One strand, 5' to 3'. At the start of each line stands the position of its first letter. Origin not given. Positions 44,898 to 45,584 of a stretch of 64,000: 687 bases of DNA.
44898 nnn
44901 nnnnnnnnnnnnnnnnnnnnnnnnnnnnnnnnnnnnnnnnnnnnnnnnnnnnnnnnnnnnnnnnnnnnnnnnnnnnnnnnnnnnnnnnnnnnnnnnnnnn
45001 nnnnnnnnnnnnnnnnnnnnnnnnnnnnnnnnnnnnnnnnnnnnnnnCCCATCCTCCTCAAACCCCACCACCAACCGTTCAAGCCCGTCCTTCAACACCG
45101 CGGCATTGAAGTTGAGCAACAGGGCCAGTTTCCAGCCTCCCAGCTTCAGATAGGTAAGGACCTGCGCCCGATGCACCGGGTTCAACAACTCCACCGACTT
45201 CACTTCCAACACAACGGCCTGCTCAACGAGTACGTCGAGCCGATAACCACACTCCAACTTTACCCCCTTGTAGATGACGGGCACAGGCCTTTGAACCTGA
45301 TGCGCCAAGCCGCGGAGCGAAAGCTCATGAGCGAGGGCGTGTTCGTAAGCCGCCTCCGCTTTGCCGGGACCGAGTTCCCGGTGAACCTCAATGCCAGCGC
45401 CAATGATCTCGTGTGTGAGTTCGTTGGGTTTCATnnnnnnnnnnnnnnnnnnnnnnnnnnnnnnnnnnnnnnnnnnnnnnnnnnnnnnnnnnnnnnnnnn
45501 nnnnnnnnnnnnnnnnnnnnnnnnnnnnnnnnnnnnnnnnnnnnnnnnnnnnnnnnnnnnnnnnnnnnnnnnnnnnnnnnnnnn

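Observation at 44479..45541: GxxExxY nuclease-fold cassette bracketed by inverted arms of a palindromic repeat (REP/RAYT-like layout with a different enzyme fold)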

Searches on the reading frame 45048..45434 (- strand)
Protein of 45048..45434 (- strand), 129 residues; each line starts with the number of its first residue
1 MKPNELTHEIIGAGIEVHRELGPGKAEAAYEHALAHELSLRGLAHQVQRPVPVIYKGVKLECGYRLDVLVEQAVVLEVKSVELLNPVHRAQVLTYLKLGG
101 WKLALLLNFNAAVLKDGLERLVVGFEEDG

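Call 15: search_protein_families(library=ncbifam, proteins=[window:45048-45434:-], max_evalue=0.01)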
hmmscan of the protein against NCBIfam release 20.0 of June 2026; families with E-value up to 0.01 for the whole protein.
seq(129 aa): 1 family
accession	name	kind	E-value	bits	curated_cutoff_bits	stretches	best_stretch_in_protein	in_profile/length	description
TIGR04256.1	GxxExxY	subfamily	6.7e-40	136.1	35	1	5-121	1-115/116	GxxExxY protein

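Call 19: find_homologous_proteins(query=window:45048-45434:-, max_evalue=0.00001)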
Query seq(129 aa) (129 aa): 1484 proteins with E <= 0.00001 among 1529 candidates; the best 120 are listed.
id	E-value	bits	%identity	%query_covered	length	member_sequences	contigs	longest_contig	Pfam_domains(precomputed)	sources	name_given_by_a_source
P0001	1.8e-66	240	78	100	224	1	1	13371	PF13366.13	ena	-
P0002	2.5e-61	224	80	99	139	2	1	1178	PF13366.13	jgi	jgi:GxxExxY protein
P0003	3.2e-61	223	78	100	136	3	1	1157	PF13366.13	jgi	-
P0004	1.4e-60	221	78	100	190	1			PF13366.13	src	-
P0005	1.6e-60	221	78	98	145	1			PF13366.13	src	-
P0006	4.2e-57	210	78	100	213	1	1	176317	PF13366.13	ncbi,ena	-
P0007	5.1e-56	207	74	100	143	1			PF13366.13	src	-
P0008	8.7e-54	199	71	97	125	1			PF13366.13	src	-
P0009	3.5e-53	197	72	98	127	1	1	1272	PF13366.13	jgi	jgi:GxxExxY protein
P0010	6.0e-53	197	73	95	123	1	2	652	PF13366.13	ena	-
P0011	5.2e-52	194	77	90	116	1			PF13366.13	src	-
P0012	1.5e-51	192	70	100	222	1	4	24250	PF13366.13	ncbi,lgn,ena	-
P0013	7.7e-51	190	62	98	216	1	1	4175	PF13366.13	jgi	jgi:GxxExxY protein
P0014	2.6e-50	188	66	99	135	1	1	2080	PF13366.13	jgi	jgi:GxxExxY protein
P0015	2.8e-50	188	65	99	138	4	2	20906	PF13366.13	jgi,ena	-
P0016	1.9e-49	185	69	99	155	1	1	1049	PF13366.13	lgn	-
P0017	1.1e-47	180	67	95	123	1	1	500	PF13366.13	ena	-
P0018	5.1e-47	177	69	94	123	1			PF13366.13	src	-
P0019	5.3e-47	177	44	91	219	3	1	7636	PF13366.13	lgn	-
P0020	6.3e-47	177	68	98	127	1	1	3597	PF13366.13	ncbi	-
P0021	1.5e-46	176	65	98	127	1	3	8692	PF13366.13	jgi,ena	-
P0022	1.6e-46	176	45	91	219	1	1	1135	PF13366.13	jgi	jgi:GxxExxY protein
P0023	1.6e-46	176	68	91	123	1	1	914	PF13366.13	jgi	-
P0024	3.2e-46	175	82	78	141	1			PF13366.13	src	-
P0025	3.5e-46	175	76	80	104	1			PF13366.13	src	-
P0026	3.6e-46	175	63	98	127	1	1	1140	PF13366.13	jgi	jgi:GxxExxY protein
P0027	3.8e-46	175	63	98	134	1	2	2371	PF13366.13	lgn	-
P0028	4.0e-46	175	64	95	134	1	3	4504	PF13366.13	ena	-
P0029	4.3e-46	174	64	95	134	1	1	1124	PF13366.13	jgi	-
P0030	5.9e-46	174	64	95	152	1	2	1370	PF13366.13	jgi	-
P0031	5.9e-46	174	64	95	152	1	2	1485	PF13366.13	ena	-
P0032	7.6e-46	174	65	98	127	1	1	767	PF13366.13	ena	-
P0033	9.2e-46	173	64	95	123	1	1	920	PF13366.13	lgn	-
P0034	1.3e-45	173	64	98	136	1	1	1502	PF13366.13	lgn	-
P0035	1.7e-45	173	63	96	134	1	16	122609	PF13366.13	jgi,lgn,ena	-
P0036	1.7e-45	173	64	98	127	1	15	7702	PF13366.13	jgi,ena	-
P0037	1.7e-45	172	66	99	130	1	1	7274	PF13366.13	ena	-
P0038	2.8e-45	172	75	81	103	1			PF13366.13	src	-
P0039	3.6e-45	171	64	98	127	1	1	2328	PF13366.13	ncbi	-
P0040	4.6e-45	171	63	96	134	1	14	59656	PF13366.13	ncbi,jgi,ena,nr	ncbi:MAG: GxxExxY protein [Nitrospirae bacterium CG_4_9_14_3_um_filter_53_35]|nr:MAG: GxxExxY protei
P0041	4.8e-45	171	62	96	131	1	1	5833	PF13366.13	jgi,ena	-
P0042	5.4e-45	171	62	97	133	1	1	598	PF13366.13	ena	-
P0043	5.4e-45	171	63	98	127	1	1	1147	PF13366.13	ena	-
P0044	6.2e-45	171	63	95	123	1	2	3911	PF13366.13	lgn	-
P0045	8.3e-45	170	64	98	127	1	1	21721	PF13366.13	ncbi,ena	-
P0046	1.0e-44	170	60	98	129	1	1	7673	PF13366.13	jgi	jgi:GxxExxY protein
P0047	1.4e-44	170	62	98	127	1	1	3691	PF13366.13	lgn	-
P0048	2.0e-44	169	62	98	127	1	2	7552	PF13366.13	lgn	-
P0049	2.2e-44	169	63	99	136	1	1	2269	PF13366.13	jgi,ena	-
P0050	2.4e-44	169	75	81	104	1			PF13366.13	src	-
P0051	2.4e-44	169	62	98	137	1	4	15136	PF13366.13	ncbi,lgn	-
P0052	4.1e-44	168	65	96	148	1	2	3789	PF13366.13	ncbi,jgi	-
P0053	4.8e-44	168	65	94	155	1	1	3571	PF13366.13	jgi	-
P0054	5.8e-44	168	65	98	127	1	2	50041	PF13366.13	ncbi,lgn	-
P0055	6.1e-44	168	63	98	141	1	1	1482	PF13366.13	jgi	jgi:GxxExxY protein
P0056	6.5e-44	167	63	98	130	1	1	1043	PF13366.13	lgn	-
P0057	6.7e-44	167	59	96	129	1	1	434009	PF13366.13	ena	-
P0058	8.3e-44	167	61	98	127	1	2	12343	PF13366.13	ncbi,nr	ncbi:MAG: GxxExxY protein [Abditibacteriales bacterium]|nr:GxxExxY protein [Abditibacteriales bacter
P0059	9.1e-44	167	63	95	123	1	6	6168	PF13366.13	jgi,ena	jgi:GxxExxY protein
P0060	9.3e-44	167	64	98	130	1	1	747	PF13366.13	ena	-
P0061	1.0e-43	167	63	95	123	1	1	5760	PF13366.13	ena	-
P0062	1.2e-43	167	64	93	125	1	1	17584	PF13366.13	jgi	-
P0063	1.4e-43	166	65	98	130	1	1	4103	PF13366.13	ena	-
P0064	1.4e-43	166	66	92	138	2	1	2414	PF13366.13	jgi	jgi:GxxExxY protein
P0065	1.7e-43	166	60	96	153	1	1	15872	PF13366.13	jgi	jgi:GxxExxY protein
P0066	1.8e-43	166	61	98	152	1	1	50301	PF13366.13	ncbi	-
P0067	1.8e-43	166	62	98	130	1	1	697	PF13366.13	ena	-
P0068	1.8e-43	166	62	95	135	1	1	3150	PF13366.13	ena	-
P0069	2.7e-43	165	69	90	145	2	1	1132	PF13366.13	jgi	jgi:GxxExxY protein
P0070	3.1e-43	165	62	97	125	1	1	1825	PF13366.13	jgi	jgi:GxxExxY protein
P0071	3.4e-43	165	65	96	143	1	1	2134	PF13366.13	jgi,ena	-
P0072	3.6e-43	165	63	93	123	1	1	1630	PF13366.13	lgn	-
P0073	4.1e-43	165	62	96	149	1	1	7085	PF13366.13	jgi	jgi:GxxExxY protein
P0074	4.2e-43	165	63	98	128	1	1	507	PF13366.13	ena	-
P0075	4.4e-43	165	62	98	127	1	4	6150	PF13366.13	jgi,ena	jgi:GxxExxY protein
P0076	4.7e-43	165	78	78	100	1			PF13366.13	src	-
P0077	5.6e-43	164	64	95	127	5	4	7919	PF13366.13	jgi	-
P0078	6.1e-43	164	61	96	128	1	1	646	PF13366.13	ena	-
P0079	6.3e-43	164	62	95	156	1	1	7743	PF13366.13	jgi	jgi:GxxExxY protein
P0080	6.6e-43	164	63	95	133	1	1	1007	PF13366.13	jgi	-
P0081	6.9e-43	164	63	97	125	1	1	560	PF13366.13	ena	-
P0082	7.8e-43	164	57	94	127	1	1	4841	PF13366.13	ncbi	ncbi:MAG: GxxExxY protein [Pyrinomonadaceae bacterium]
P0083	8.4e-43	164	60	96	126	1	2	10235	PF13366.13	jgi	jgi:GxxExxY protein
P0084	8.8e-43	164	58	99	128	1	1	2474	PF13366.13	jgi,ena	-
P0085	8.8e-43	164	61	99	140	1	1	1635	PF13366.13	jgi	jgi:GxxExxY protein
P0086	9.4e-43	164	59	95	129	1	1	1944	PF13366.13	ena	-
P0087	1.0e-42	164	63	95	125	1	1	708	PF13366.13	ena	-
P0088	1.0e-42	164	65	95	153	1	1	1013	PF13366.13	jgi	jgi:GxxExxY protein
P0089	1.0e-42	164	58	96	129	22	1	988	PF13366.13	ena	-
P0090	1.1e-42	163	63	96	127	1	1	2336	PF13366.13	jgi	jgi:GxxExxY protein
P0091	1.1e-42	163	66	92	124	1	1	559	PF13366.13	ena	-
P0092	1.5e-42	163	62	96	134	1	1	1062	PF13366.13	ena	-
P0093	1.6e-42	163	63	95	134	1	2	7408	PF13366.13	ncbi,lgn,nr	ncbi:MAG: GxxExxY protein [Acidobacteria bacterium]|nr:GxxExxY protein [Acidobacteriota bacterium]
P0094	1.7e-42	163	62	95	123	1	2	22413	PF13366.13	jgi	-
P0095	1.7e-42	163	60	93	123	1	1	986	PF13366.13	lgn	-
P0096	1.7e-42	163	61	98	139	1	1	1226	PF13366.13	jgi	-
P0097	1.7e-42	163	59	95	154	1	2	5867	PF13366.13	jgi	jgi:GxxExxY protein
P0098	1.9e-42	163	57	99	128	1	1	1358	PF13366.13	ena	-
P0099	1.9e-42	163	63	95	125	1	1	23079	PF13366.13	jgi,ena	-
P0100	2.1e-42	163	66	93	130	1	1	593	PF13366.13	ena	-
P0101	2.2e-42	162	62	95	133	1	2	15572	PF13366.13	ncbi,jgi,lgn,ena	-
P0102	2.2e-42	162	60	95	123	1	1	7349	PF13366.13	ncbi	-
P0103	2.3e-42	162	65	96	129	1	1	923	PF13366.13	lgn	-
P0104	2.5e-42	162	60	96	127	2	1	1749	PF13366.13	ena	-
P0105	2.6e-42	162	60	98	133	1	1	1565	PF13366.13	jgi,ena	jgi:GxxExxY protein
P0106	2.8e-42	162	60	97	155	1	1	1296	PF13366.13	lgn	-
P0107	3.0e-42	162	63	95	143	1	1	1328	PF13366.13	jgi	jgi:GxxExxY protein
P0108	3.0e-42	162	65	92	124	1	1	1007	PF13366.13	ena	-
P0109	3.1e-42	162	63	92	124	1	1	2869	PF13366.13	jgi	jgi:GxxExxY protein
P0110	3.6e-42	162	60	96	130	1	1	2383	PF13366.13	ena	-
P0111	3.9e-42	162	44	96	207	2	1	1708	PF13366.13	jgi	jgi:GxxExxY protein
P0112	3.9e-42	162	62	95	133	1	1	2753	PF13366.13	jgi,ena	jgi:GxxExxY protein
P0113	4.0e-42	162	65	88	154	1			PF13366.13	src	-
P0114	4.0e-42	162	61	96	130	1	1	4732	PF13366.13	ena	-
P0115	4.6e-42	161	62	97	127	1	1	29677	PF13366.13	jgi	-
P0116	5.0e-42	161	59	98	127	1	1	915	PF13366.13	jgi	-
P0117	5.1e-42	161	64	94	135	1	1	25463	PF13366.13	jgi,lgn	-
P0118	5.5e-42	161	62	95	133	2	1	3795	PF13366.13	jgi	jgi:GxxExxY protein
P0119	5.9e-42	161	60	98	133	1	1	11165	PF13366.13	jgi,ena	-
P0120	6.0e-42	161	63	93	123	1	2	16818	PF13366.13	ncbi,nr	ncbi:MAG: GxxExxY protein [Planctomycetes bacterium]|nr:GxxExxY protein [Planctomycetota bacterium]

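Call 23: find_related_loci(query=A1, collection=metagenome_contigs, flank=4000)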
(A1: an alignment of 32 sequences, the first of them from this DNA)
Query A1 (129 aa) in metagenome_contigs; peptide patterns used: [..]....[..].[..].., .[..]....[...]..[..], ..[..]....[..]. (x = any residue, [..] = any of these).
600 stretches matched a pattern (row limit reached: there are more); 594 encode a relative of the query (tblastn E <= 1e-3); the best 80 are kept; 80 distinct loci.
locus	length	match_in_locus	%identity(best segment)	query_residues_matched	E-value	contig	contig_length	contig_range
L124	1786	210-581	73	4-127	1e-57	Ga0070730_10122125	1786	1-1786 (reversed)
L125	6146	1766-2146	60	1-127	6e-50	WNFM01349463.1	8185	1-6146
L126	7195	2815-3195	60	1-127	5e-49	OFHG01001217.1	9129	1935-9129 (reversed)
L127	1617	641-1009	59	1-123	7e-49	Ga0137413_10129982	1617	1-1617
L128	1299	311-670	60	4-123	9e-50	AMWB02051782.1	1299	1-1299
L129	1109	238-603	63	4-125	3e-50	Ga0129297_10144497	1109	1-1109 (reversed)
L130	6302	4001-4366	59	4-125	2e-47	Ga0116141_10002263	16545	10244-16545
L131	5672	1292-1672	59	1-127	9e-48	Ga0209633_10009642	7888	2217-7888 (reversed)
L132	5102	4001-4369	59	1-123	3e-47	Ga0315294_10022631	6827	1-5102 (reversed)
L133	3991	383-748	57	1-122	9e-47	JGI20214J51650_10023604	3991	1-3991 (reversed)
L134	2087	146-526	61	1-127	3e-47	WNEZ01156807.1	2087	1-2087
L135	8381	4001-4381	59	1-127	1e-46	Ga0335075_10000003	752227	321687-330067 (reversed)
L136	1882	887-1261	54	4-128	3e-47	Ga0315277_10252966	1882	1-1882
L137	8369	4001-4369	59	4-126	1e-46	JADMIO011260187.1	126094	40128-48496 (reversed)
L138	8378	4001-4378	59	4-129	1e-46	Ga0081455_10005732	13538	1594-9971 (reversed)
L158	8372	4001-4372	56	4-127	2e-44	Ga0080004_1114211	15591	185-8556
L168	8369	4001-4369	54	1-123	2e-43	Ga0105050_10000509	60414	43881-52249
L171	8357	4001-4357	55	4-122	2e-43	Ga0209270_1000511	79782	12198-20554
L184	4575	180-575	53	1-127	9e-43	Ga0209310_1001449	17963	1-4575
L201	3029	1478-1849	48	4-127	1e-41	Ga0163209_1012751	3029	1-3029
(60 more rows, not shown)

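Call 24: search_solved_structures(query=A1, max_evalue=1)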
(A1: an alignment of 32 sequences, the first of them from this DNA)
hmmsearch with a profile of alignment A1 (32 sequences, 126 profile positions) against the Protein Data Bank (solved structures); distinct sequences matched with E-value up to 1: 4.
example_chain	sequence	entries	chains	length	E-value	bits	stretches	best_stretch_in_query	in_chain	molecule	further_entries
2kc8_A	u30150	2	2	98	0.22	15.2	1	17-83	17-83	Toxin relE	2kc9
4fxe_D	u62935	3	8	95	0.25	15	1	17-83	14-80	mRNA interferase RelE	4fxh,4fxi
4v7k_Ay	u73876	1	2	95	0.32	14.7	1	17-82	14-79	Toxin relE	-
4v7j_Ay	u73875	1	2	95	0.48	14.1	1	17-83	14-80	Toxin relE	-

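Call 35: predict_structure(alignment_id=A1)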
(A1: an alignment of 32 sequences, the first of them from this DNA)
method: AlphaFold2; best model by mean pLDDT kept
length: 129 residues; sequences in the alignment: 32
mean_pLDDT: 91.9   pTM: 0.83
mean pLDDT of the five models: 91.9, 91.6, 89.9, 88.7, 87.0
residues with pLDDT >= 90: 104; 70-90: 20; 50-70: 1; < 50: 4
segments of 3 or more residues with pLDDT < 50: 126-129
pLDDT, mean of each block of 10 residues (from residue 1): 93 98 97 98 96 84 88 97 95 92 97 94 63
secondary structure, 60 per line:
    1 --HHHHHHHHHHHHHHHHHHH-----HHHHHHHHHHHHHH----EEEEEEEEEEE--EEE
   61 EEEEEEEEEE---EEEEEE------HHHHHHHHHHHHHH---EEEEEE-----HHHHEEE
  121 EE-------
elements in order: H3-21 H27-40 E45-55 E58-70 E74-79 H86-99 E103-108 H114-117 E118-122

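Call 38: fold_search(model_id=the predicted structure, library=pdb)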
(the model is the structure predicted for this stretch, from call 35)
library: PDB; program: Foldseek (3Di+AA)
matches with E <= 10: 350; with E <= 0.001: 0
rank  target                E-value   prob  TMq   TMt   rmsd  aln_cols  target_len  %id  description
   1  4ic1_B                3.4e-03  1.00  0.49  0.33  11.4       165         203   14  Crystal structure of SSO0001 (released 2013-01-16)
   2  4ic1_A                6.0e-03  0.99  0.49  0.33  11.9       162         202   14  Crystal structure of SSO0001 (released 2013-01-16)
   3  4ic1_G                2.1e-02  0.98  0.56  0.38  13.1       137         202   15  Crystal structure of SSO0001 (released 2013-01-16)
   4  3syy                  2.8e-02  0.99  0.49  0.35   4.3       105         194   14  Crystal Structure of an alkaline exonuclease (LHK-Exo) from Laribacter hongkongensis (released 2012-02-15)
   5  4ic1_D                3.6e-02  0.93  0.49  0.32  12.1       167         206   13  Crystal structure of SSO0001 (released 2013-01-16)
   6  6ppj_A                4.3e-02  0.66  0.39  0.08  10.0       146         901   19  Cryo-EM structure of AdnA(D934A)-AdnB(D1014A) in complex with AMPPNP (released 2019-11-20)
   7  6p4o_F                5.3e-02  0.85  0.41  0.13   6.0        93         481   17  Complex of XPB helicase with Bax1 endonuclease from Sulfurisphaera tokodaii at 3.15 Angstroms resolution (released 2020-06-03)
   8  3sm4_B                5.6e-02  0.84  0.49  0.31  15.9       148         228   15  Crystal Structure of the K131A Mutant of Lambda Exonuclease in Complex with a 5'-Phosphorylated 14-mer/12-mer Duplex a (released 2011-07-20)
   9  7lo5_A                6.4e-02  0.66  0.43  0.08   8.8       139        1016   12  cryoEM structure DrdV-DNA complex (released 2021-03-17)
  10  3h4r                  7.7e-02  0.47  0.39  0.27  11.3       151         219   13  Crystal structure of E. coli RecE exonuclease (released 2009-05-26)
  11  6m9k_B                8.2e-02  0.82  0.50  0.31  15.7       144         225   14  Crystal structure of lambda exonuclease in complex with the Red beta C-terminal domain (released 2019-01-02)
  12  7uxa_B                1.1e-01  0.30  0.31  0.32  11.2       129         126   16  Human tRNA Splicing Endonuclease Complex bound to pre-tRNA-ARG (released 2023-02-08)
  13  6p4o_D                1.2e-01  0.72  0.38  0.12   4.0        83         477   19  Complex of XPB helicase with Bax1 endonuclease from Sulfurisphaera tokodaii at 3.15 Angstroms resolution (released 2020-06-03)
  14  2cv8_B                1.3e-01  0.47  0.35  0.27   9.4       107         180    6  Crystal structure of tRNA-intron endonuclease from Sulfolobus tokodaii (released 2005-12-01)
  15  3slp_A                1.4e-01  0.77  0.51  0.32  14.9       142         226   13  Crystal Structure of Lambda Exonuclease in Complex with a 12 BP Symmetric DNA Duplex (released 2011-07-20)
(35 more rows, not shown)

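Call 62: find_related_loci(query=A1, collection=viral_contigs, flank=3000)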
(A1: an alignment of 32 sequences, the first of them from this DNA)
Query A1 (129 aa) in viral_contigs; peptide patterns used: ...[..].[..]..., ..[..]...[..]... (x = any residue, [..] = any of these).
24 stretches matched a pattern; 1 encode a relative of the query (tblastn E <= 1e-3); 1 distinct loci.
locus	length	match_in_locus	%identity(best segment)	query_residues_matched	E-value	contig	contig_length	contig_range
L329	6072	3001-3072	54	16-39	2e-5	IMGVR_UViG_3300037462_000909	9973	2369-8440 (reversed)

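Call 64: search_dna_similar(query=window:45048-45434:-, collection=plasmids, mode=protein, max_rows=40)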
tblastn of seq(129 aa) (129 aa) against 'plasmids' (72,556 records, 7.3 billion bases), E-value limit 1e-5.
Records with a match: 4; places in all: 4; records where one place covers at least 80% of the query: 3.
Best place of each record, by identity: <60% 4.
By first word of the organism name: Bacteroides 1; Bernardetia 1; Sphingomonas 1; Gemmatirosa 1.
By predicted mobility (MOB-suite, as given by PLSDB): non-mobilizable 4.
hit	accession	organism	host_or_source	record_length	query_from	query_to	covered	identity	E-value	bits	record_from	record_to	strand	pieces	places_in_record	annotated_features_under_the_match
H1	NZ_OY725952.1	Bacteroides finegoldii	-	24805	4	123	93%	45.0%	2e-15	78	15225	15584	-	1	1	GxxExxY protein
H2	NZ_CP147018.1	Bernardetia sp. Wsw4-3y2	Red alga,Red algae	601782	1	123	95%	42.7%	8e-15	76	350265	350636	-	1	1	GxxExxY protein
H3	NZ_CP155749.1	Sphingomonas parapaucimobilis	Chinese cabbage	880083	6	122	91%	43.6%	1e-10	64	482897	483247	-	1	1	GxxExxY protein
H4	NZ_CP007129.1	Gemmatirosa kalamazoonensis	-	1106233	1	122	78%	51.0%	1e-12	96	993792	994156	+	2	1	record has no annotation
